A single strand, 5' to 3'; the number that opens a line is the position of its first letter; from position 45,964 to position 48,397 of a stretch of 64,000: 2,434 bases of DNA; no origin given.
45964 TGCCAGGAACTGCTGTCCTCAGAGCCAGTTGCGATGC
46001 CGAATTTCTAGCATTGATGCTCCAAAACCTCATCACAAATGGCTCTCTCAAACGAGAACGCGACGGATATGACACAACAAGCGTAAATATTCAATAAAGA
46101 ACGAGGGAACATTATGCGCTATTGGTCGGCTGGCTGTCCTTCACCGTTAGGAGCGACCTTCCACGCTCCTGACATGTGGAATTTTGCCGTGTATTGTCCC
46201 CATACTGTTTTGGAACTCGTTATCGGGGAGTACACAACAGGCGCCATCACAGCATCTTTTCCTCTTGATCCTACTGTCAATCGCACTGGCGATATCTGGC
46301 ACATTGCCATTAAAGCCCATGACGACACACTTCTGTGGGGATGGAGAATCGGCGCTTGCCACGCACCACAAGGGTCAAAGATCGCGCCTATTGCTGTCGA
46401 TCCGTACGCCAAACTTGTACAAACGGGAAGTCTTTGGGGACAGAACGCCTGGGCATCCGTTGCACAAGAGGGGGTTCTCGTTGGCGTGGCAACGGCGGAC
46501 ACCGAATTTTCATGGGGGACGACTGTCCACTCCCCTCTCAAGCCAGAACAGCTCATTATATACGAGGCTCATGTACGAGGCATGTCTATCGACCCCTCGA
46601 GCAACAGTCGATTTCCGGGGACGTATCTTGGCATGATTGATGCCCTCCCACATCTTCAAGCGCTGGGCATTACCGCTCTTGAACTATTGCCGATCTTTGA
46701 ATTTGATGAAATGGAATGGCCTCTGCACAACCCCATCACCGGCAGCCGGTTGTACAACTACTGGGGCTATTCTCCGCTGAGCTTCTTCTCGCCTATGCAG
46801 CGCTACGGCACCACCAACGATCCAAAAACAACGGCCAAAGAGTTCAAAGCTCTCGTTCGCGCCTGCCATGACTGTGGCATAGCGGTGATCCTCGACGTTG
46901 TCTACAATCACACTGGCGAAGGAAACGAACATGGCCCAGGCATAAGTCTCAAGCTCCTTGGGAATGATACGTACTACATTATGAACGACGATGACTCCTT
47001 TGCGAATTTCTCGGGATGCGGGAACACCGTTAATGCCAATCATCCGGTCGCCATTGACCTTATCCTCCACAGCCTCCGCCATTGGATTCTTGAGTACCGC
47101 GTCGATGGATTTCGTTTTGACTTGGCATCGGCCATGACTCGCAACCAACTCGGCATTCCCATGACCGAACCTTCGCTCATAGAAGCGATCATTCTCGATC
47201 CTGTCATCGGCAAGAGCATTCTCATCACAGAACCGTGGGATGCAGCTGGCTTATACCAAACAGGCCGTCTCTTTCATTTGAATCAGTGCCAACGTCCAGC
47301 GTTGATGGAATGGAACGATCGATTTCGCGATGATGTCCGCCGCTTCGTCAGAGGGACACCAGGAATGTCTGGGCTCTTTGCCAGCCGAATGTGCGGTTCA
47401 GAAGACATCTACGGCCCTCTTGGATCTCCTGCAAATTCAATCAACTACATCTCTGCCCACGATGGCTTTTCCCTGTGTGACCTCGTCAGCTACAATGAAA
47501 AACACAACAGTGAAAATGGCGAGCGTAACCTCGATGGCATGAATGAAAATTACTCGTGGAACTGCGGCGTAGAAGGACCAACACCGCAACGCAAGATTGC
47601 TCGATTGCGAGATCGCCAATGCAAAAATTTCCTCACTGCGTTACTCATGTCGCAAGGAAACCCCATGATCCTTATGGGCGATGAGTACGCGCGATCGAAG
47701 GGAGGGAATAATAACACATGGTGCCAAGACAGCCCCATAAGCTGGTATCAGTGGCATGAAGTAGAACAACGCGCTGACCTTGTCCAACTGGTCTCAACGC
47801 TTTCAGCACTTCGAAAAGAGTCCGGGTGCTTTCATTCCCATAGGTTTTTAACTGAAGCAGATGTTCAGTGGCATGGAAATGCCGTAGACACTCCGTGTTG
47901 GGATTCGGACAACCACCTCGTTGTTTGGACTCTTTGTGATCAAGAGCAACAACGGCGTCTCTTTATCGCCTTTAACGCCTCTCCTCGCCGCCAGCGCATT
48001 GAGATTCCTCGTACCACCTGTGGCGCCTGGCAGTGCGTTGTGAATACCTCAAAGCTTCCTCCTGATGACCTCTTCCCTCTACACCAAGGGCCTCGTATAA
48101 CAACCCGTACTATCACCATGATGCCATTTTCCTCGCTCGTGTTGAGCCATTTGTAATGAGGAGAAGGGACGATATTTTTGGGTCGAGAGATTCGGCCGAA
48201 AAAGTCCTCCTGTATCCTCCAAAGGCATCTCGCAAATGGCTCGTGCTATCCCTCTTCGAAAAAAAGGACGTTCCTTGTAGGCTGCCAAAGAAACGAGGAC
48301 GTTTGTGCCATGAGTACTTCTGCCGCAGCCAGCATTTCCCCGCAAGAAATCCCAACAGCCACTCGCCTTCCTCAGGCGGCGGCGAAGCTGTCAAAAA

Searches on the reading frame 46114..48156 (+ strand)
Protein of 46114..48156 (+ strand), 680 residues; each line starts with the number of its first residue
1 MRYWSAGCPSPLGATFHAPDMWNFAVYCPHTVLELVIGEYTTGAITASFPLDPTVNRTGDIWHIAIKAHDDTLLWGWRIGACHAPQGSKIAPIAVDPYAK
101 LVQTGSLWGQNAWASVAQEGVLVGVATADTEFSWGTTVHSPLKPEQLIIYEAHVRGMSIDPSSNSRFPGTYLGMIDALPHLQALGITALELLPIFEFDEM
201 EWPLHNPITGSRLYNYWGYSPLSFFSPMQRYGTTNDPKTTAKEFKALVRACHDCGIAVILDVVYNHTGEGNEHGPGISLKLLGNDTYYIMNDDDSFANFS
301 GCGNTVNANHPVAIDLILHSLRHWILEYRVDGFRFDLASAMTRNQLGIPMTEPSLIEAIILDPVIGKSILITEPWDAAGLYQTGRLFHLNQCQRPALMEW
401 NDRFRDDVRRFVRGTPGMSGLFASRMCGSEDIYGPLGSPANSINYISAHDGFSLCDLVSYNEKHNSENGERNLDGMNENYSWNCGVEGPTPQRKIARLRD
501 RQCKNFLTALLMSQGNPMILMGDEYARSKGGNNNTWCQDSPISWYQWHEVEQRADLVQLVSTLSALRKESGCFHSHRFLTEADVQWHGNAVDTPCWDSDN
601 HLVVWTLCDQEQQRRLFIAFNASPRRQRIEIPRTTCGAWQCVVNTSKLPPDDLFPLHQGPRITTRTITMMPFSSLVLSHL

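Call 23: search_protein_families(library=pfam, proteins=[window:46114-48156:+])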
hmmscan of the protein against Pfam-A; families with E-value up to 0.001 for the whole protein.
window:46114-48156:+ (680 aa): 2 families
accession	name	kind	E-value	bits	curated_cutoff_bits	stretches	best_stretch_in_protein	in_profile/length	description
PF00128.31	Alpha-amylase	-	4.3e-17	62.9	22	1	163-271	10-96/446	Alpha amylase, catalytic domain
PF21156.3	ISOA1-3_C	-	2.7e-14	53.7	27.3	1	585-654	1-69/106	Isoamylase 1-3, C-terminal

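Call 24: find_encoding_contigs(protein=window:46114-48156:+, flank=10000, max_places=6)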
Protein window:46114-48156:+ (680 aa): no gene with exactly this product is on record in the collection.

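Call 25: find_related_loci(query=window:46114-48156:+, collection=genome_contigs, flank=10000)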
Query window:46114-48156:+ (680 aa) in genome_contigs; peptide patterns used: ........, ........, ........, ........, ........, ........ (x = any residue, [..] = any of these).
10 stretches matched a pattern; 1 encode a relative of the query (tblastn E <= 1e-3); 1 distinct loci.
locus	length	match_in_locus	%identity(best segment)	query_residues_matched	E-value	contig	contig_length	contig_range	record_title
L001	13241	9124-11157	68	1-677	0e+0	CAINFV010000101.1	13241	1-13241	MAG: Chlamydiia bacterium isolate AlinenSediments_bin-4567 genome assembly, contig: bin-4567:101/284, whole genome shotg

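Call 40: find_homologous_proteins(query=window:46114-48156:+, max_evalue=1e-50)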
Query window:46114-48156:+ (680 aa): 8000 proteins with E <= 1e-50 among 8000 candidates; the best 120 are listed.
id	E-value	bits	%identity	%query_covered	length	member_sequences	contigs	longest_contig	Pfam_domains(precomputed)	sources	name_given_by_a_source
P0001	0.0e+0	1640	100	100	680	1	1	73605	PF00128.32,PF21156.4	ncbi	-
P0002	0.0e+0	1134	69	100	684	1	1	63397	PF02922.25,PF00128.32,PF21156.4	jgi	-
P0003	0.0e+0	1121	69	99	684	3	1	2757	PF00128.32,PF21156.4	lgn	-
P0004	0.0e+0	1099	68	99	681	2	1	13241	PF00128.32,PF21156.4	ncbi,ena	-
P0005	0.0e+0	1091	67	100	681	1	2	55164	PF02922.25,PF00128.32,PF21156.4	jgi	jgi:isoamylase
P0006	0.0e+0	1087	65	99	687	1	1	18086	PF02922.25,PF00128.32,PF21156.4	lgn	-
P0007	0.0e+0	1084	66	99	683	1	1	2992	PF02922.25,PF00128.32,PF21156.4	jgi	jgi:glycogen debranching enzyme GlgX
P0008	0.0e+0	1076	67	99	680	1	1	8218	PF02922.25,PF00128.32,PF21156.4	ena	-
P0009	0.0e+0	1076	67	99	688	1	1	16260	PF02922.25,PF00128.32,PF21156.4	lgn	-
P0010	0.0e+0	1074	66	100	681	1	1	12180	PF02922.25,PF00128.32,PF21156.4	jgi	jgi:glycogen debranching enzyme GlgX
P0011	0.0e+0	1068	65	100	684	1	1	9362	PF02922.25,PF00128.32,PF21156.4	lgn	-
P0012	0.0e+0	1048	64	100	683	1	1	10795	PF02922.25,PF00128.32,PF21156.4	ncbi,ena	-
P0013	2.1e-289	980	61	99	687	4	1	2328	PF00128.32,PF21156.4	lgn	-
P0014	2.5e-289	980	60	100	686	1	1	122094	PF00128.32,PF21156.4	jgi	jgi:glycogen debranching enzyme GlgX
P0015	1.0e-287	974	60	99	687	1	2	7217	PF00128.32,PF21156.4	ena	-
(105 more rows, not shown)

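Call 41: find_encoding_contigs(protein=P0001, flank=10000)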
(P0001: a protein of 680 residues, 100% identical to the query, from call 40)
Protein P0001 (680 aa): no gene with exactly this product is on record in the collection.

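Call 42: find_encoding_contigs(protein=P0002, flank=10000)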
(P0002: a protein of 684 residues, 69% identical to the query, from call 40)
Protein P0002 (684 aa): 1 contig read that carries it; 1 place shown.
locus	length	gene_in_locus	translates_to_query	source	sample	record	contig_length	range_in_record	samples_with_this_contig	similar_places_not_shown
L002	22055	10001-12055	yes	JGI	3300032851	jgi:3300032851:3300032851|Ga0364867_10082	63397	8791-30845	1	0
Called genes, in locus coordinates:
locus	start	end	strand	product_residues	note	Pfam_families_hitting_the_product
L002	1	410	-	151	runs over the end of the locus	PF14206:Cys_rich_CPCC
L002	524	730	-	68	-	PF14206:Cys_rich_CPCC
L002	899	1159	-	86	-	PF14206:Cys_rich_CPCC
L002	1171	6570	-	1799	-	PF20148:DUF6531 (faint), PF05593:RHS_repeat (weak), PF25023:TEN_YD-shell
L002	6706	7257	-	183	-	PF00293:NUDIX (weak)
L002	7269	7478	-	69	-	-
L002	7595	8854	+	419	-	-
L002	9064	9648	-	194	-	-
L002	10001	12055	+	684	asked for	PF02922:CBM_48 (weak), PF00128:Alpha-amylase, PF21156:ISOA1-3_C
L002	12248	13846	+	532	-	-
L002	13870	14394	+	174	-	-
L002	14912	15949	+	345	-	-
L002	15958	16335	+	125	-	PF01648:ACPS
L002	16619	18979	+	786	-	-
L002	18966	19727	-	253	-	-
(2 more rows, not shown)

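Call 65: find_encoding_contigs(protein=P0005, flank=10000, max_places=2)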
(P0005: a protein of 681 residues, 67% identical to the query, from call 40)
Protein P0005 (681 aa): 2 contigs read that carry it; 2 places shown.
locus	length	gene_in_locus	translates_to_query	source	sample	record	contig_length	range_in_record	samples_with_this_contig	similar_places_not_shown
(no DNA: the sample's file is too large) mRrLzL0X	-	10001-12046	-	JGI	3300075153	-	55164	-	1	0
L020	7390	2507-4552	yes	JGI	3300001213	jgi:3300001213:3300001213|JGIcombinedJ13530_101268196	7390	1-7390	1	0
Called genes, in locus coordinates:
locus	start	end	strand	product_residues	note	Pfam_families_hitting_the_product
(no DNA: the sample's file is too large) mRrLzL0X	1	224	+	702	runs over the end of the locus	-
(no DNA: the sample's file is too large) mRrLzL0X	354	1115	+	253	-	PF01391:Collagen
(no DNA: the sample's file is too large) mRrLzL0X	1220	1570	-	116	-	PF00076:RRM_1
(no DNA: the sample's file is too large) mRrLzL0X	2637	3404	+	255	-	PF02348:CTP_transf_3, PF12804:NTP_transf_3 (weak)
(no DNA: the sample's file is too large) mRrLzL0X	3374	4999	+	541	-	PF06418:CTP_synth_N, PF00117:GATase, PF07722:Peptidase_C26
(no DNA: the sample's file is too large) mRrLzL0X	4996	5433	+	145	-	PF03652:RuvX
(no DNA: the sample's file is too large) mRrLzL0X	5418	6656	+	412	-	PF13439:Glyco_transf_4 (weak), PF20706:GT4-conflict, PF00534:Glycos_transf_1, PF13692:Glyco_trans_1_4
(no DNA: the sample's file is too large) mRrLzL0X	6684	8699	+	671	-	PF12228:DUF3604 (weak)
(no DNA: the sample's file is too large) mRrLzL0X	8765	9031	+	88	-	PF00111:Fer2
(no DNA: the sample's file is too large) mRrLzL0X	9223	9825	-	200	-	-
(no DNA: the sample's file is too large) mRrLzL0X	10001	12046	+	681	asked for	PF02922:CBM_48 (weak), PF00128:Alpha-amylase, PF21156:ISOA1-3_C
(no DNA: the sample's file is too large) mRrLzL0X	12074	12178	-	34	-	-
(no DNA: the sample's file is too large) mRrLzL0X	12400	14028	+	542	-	-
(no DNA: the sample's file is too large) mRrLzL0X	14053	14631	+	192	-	-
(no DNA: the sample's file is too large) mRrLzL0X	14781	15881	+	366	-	-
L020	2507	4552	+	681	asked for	PF02922:CBM_48 (weak), PF00128:Alpha-amylase, PF21156:ISOA1-3_C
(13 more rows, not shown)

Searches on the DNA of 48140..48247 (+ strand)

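Call 56: search_dna_similar(query=window:48140-48247:+, collection=plasmids, mode=distant, max_evalue=1, max_rows=10)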
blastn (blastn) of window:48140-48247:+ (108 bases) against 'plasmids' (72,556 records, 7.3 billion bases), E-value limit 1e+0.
No match.
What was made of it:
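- Tried and rejected: No match (call 56).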
